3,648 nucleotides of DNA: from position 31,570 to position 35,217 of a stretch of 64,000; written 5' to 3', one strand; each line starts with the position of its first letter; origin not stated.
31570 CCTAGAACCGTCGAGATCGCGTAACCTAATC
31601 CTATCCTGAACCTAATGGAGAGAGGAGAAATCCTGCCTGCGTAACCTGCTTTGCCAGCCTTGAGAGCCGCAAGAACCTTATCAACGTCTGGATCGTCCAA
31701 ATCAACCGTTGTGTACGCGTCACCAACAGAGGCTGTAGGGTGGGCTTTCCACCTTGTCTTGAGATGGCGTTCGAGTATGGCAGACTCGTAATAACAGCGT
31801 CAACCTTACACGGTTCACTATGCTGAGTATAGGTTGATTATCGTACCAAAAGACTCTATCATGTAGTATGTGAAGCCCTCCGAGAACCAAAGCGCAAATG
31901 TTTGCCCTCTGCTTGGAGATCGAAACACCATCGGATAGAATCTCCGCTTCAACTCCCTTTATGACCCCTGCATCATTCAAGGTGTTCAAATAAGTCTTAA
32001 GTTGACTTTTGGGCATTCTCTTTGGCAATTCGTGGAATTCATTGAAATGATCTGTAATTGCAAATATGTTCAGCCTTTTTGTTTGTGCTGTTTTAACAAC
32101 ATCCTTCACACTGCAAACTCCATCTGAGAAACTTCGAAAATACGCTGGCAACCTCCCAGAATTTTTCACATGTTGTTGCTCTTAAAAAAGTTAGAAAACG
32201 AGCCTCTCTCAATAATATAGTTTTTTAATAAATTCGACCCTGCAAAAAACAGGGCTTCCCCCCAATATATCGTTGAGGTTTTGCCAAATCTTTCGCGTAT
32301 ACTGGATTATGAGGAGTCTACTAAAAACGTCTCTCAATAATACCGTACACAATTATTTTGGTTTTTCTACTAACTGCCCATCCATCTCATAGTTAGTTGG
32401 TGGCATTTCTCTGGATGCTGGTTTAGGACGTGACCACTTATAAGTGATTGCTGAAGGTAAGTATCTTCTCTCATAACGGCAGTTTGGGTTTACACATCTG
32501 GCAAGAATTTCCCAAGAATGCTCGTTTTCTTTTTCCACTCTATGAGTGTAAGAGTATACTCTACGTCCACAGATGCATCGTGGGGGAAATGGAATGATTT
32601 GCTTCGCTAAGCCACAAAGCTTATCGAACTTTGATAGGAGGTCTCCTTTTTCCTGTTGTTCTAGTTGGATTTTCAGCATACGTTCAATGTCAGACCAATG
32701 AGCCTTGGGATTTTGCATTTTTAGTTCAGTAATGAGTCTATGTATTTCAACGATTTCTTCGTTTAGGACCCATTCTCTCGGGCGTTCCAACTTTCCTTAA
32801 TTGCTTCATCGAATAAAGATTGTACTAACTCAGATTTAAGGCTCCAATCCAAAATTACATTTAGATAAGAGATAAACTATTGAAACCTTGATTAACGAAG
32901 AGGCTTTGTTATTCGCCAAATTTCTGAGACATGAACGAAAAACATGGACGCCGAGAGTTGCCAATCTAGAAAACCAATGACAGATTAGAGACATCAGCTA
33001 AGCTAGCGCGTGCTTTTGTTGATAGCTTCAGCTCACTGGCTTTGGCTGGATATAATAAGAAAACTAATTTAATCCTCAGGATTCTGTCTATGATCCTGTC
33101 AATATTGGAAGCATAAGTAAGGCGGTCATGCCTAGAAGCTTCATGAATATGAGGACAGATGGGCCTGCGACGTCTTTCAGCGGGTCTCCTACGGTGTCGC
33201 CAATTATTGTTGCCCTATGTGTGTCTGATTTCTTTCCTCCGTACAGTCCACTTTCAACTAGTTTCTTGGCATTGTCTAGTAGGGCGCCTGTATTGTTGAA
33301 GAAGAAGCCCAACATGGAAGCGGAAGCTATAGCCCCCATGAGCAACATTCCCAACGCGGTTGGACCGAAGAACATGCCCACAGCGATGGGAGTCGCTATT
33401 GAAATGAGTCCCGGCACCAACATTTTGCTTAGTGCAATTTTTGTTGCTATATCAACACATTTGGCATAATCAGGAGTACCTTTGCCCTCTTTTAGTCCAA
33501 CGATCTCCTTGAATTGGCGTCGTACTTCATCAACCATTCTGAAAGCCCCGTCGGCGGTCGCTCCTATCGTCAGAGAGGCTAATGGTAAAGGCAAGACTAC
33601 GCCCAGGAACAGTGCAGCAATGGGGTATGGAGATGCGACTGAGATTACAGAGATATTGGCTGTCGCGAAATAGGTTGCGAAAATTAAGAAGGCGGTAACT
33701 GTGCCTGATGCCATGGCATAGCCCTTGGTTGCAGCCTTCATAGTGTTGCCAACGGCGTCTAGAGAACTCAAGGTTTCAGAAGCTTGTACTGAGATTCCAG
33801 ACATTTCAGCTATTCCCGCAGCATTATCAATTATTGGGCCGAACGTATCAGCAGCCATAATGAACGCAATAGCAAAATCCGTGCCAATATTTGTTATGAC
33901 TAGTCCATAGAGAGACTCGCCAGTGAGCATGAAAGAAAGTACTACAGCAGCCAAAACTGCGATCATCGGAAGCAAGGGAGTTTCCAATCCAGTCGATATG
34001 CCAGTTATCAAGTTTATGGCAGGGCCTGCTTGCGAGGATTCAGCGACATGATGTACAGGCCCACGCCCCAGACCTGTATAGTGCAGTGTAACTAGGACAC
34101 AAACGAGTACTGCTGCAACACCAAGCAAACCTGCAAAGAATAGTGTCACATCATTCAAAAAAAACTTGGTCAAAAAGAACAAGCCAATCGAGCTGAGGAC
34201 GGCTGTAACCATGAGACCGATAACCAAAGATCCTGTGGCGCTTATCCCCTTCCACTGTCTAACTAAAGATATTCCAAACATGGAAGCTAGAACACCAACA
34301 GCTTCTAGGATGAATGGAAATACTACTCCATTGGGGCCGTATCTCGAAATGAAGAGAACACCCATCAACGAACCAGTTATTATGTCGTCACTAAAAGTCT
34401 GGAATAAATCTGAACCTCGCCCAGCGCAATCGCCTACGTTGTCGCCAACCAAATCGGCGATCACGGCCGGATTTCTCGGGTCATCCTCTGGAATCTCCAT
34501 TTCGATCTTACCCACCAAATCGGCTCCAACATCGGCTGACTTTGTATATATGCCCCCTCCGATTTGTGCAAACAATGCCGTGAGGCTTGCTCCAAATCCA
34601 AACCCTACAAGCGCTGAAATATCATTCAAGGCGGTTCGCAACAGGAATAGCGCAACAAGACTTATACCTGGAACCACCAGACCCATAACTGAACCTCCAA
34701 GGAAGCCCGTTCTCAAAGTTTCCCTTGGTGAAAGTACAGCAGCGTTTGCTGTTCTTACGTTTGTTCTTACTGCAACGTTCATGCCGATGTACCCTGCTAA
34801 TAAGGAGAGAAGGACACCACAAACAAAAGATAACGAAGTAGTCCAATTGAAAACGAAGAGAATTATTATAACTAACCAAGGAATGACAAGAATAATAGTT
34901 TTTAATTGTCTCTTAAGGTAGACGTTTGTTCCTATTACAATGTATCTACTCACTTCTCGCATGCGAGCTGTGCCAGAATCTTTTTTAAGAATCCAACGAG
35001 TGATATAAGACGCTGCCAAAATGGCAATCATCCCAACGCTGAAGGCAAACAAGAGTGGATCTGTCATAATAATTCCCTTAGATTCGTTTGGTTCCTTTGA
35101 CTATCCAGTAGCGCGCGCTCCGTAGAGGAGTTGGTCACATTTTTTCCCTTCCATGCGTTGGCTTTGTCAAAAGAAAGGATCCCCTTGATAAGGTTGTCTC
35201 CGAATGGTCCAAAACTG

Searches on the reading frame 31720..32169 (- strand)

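Call 10: search_protein_families(library=pfam, proteins=[window:31720-32169:-], max_evalue=0.01)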
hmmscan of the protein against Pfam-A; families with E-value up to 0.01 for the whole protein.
window:31720-32169:- (149 aa): 1 family
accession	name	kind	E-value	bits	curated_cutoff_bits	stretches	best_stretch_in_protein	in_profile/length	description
PF02811.25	PHP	-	1.8e-06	28.8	26.4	1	13-78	9-66/164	PHP domain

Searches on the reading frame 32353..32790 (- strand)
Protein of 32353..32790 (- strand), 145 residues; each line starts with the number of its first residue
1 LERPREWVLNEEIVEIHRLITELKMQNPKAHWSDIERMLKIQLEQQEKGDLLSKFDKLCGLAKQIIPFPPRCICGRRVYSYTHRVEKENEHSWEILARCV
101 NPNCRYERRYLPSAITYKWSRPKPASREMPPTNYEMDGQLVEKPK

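Call 10: search_protein_families(library=pfam, proteins=[window:32353-32790:-], max_evalue=0.01)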
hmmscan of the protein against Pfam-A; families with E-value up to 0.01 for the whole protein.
window:32353-32790:- (145 aa): 0 families

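Call 59: search_protein_families(library=ncbifam, proteins=[window:32353-32790:-], max_evalue=0.01)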
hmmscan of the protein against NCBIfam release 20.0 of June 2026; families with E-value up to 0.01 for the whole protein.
window:32353-32790:- (145 aa): 0 families

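Call 65: find_related_loci(query=window:32356-32790:-, collection=metagenome_contigs, flank=8000)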
Query window:32356-32790:- (145 aa) in metagenome_contigs; peptide patterns used: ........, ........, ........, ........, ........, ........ (x = any residue, [..] = any of these).
162 stretches matched a pattern; 111 encode a relative of the query (tblastn E <= 1e-3); the best 80 are kept; 80 distinct loci.
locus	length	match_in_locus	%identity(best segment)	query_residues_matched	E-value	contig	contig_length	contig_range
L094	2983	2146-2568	95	3-145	5e-92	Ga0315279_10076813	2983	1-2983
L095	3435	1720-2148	90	3-145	8e-88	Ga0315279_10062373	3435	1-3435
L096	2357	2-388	95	17-145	5e-85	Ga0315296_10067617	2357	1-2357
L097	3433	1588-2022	68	3-145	9e-64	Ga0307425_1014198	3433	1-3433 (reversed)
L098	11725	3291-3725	69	3-145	1e-63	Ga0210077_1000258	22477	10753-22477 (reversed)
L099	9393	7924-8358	71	3-145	2e-63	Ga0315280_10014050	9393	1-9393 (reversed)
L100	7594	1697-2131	68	3-145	2e-63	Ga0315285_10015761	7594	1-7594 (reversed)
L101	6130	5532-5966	68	3-145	7e-63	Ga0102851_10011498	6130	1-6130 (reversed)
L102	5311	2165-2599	68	3-145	7e-63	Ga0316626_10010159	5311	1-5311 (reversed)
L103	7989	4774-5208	68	3-145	7e-63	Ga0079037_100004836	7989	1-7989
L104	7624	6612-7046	70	3-145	2e-62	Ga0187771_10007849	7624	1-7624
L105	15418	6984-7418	66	3-145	3e-62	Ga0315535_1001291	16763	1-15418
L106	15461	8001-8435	66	3-145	3e-62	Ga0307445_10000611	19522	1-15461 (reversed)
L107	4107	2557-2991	67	3-145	9e-62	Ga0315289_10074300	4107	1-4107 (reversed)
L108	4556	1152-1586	68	3-145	5e-62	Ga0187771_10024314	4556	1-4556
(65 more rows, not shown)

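Call 97: search_protein_families(library=pfam, proteins=[L094:673-1803:+, L094:359-649:+, L094:2122-2571:+], max_evalue=0.01)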
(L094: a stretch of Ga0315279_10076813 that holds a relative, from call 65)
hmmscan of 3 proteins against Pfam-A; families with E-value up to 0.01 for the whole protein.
L094:673-1803:+ (376 aa): 1 family
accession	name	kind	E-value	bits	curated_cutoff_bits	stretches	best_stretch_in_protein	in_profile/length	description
PF13289.12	SIR2_2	-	1.2e-05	25.9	24.5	0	131-236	42-94/141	SIR2-like domain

L094:359-649:+ (96 aa): 0 families

L094:2122-2571:+ (149 aa): 0 families

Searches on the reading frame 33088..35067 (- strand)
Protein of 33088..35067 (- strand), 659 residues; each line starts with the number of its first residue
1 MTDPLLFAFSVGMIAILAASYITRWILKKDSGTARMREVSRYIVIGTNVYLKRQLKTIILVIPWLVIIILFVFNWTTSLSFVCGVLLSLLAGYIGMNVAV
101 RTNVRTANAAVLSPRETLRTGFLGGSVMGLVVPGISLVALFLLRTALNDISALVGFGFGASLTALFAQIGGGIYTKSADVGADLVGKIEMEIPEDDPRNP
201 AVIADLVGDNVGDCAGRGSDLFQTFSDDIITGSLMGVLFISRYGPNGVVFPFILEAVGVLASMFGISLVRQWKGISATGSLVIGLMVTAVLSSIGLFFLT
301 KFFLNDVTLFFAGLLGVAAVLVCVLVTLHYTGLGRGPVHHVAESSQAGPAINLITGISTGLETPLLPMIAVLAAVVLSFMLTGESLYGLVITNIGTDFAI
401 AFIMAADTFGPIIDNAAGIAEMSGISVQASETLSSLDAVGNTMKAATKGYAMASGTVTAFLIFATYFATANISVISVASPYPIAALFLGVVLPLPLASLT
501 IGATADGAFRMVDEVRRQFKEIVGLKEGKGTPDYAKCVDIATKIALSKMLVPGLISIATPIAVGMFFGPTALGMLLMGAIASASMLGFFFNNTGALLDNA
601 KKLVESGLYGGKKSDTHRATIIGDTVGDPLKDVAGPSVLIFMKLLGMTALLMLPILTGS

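Call 7: find_encoding_contigs(protein=window:33088-35067:-, flank=10000, max_places=6)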
Protein window:33088-35067:- (659 aa): no gene with exactly this product is on record in the collection.

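Call 40: find_homologous_proteins(query=window:33091-35067:-, max_evalue=1e-100)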
Query window:33091-35067:- (659 aa): 7592 proteins with E <= 1e-100 among 8000 candidates; the best 120 are listed.
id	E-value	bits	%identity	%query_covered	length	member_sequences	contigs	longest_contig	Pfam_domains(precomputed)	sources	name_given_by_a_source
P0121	0.0e+0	1387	100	100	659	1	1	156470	PF03030.22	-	-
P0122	0.0e+0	1350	98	100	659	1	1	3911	PF03030.22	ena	-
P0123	0.0e+0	1306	100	95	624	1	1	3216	PF03030.22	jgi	jgi:K(+)-stimulated pyrophosphate-energized sodium pump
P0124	0.0e+0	1242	88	100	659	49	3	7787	PF03030.22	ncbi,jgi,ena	jgi:K(+)-stimulated pyrophosphate-energized sodium pump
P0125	0.0e+0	1241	88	100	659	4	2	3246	PF03030.22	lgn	-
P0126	0.0e+0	1235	87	100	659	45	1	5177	PF03030.22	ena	-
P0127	0.0e+0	1234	88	98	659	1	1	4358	PF03030.22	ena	-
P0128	0.0e+0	1229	87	100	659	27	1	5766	PF03030.22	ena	-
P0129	0.0e+0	1227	88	100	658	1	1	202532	PF03030.22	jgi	jgi:K(+)-stimulated pyrophosphate-energized sodium pump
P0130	0.0e+0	1226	88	100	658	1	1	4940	PF03030.22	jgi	-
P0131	0.0e+0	1226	87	100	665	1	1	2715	PF03030.22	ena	-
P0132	0.0e+0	1225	88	100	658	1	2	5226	PF03030.22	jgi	jgi:K(+)-stimulated pyrophosphate-energized sodium pump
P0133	0.0e+0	1225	87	100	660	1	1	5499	PF03030.22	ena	-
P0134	0.0e+0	1224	87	100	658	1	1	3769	PF03030.22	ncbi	-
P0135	0.0e+0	1223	87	100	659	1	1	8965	PF03030.22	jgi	jgi:K(+)-stimulated pyrophosphate-energized sodium pump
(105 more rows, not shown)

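Call 41: find_encoding_contigs(protein=P0122, flank=10000, max_places=3)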
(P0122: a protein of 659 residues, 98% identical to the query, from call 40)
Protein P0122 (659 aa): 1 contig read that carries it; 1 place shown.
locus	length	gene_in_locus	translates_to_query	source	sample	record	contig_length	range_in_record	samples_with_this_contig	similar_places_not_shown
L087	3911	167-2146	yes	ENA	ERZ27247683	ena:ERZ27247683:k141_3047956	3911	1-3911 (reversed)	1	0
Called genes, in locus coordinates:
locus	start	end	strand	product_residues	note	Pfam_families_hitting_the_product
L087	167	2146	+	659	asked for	PF03030:H_PPase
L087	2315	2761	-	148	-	PF00571:CBS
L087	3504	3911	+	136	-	?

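Call 42: find_encoding_contigs(protein=P0129, flank=10000, max_places=2)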
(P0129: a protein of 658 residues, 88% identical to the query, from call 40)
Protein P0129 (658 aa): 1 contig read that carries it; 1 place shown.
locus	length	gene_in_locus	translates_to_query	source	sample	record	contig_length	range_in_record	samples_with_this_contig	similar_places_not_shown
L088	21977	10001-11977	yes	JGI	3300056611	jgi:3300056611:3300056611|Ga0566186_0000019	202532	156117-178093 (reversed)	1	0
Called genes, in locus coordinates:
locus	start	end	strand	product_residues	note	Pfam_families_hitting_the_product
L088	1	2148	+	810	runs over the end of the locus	PF00690:Cation_ATPase_N, PF00122:E1-E2_ATPase, PF00702:Hydrolase, PF08282:Hydrolase_3 (faint)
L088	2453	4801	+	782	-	PF03063:Prismane, PF14691:Fer4_20 (faint), PF12838:Fer4_7 (weak), PF13187:Fer4_9, PF13237:Fer4_10 (weak), PF14697:Fer4_21 (weak), PF00037:Fer4 (weak)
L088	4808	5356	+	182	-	PF02552:CO_dh, PF00205:TPP_enzyme_M (weak)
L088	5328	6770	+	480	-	PF03598:CdhC, PF19436:ACS_CODH_B_C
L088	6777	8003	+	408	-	PF03599:CdhD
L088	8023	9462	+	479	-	PF04060:FeS, PF03599:CdhD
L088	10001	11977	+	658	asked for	PF03030:H_PPase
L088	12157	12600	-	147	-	PF00571:CBS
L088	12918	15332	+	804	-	PF20437:LonC_helical, PF13654:AAA_32, PF20436:LonB_AAA-LID, PF05362:Lon_C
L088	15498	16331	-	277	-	PF02593:DUF166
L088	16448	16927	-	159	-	PF12838:Fer4_7 (faint), PF00037:Fer4 (faint)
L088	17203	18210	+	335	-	PF01408:GFO_IDH_MocA, PF02894:GFO_IDH_MocA_C, PF22725:GFO_IDH_MocA_C3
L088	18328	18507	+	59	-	PF10133:CooT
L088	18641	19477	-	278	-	PF01080:Presenilin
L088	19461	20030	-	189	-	PF07998:Peptidase_M54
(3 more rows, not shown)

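Call 47: find_encoding_contigs(protein=P0123, flank=10000, max_places=3)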
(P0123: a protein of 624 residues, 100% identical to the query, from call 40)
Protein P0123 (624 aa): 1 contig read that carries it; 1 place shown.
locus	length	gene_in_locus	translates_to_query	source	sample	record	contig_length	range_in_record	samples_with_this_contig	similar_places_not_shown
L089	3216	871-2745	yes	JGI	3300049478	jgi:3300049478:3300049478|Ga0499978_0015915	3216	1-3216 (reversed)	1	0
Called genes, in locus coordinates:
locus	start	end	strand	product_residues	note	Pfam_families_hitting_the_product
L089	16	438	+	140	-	PF00571:CBS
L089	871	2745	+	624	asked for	PF03030:H_PPase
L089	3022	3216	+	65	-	?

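Call 48: find_encoding_contigs(protein=P0124, flank=10000, max_places=4)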
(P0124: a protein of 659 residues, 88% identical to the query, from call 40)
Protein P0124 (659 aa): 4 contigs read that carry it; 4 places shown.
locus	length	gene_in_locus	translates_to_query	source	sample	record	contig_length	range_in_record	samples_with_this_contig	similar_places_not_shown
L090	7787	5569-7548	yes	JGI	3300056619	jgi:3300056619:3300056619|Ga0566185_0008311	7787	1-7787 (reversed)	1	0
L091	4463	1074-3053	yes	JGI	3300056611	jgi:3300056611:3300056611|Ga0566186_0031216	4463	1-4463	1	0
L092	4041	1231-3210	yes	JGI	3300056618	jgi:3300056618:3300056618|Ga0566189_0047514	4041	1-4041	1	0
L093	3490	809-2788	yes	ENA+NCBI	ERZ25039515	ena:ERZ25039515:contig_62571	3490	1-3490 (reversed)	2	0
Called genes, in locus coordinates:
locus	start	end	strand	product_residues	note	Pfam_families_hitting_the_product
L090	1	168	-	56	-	?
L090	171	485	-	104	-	PF01282:Ribosomal_S24e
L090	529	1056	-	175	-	PF04019:DUF359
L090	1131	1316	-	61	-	PF06093:Spt4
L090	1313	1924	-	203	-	PF03876:SHS2_Rpb7-N, PF00575:S1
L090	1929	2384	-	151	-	PF18477:PIN_9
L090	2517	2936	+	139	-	PF00293:NUDIX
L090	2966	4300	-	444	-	PF00009:GTP_EFTU, PF03144:GTP_EFTU_D2, PF09173:eIF2_C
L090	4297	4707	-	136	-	PF01092:Ribosomal_S6e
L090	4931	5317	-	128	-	PF00582:Usp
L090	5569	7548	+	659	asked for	PF03030:H_PPase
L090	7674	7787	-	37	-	?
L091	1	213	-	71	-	?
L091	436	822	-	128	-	PF00582:Usp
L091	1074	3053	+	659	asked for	PF03030:H_PPase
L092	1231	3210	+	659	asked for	PF03030:H_PPase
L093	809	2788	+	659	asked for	PF03030:H_PPase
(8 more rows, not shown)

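Call 97: search_protein_families(library=pfam, proteins=[L087:3504-3911:+], max_evalue=0.01)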
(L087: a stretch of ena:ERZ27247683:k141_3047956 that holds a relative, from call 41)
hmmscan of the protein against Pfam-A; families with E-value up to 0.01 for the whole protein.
L087:3504-3911:+ (136 aa): 2 families
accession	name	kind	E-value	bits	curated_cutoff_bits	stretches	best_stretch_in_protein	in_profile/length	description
PF13495.12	Phage_int_SAM_4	-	1.5e-05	25.7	27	1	22-100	14-76/85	Phage integrase, N-terminal SAM-like domain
PF02899.23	Phage_int_SAM_1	-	0.0037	17.9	22.3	0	59-100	36-77/83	Phage integrase, N-terminal SAM-like domain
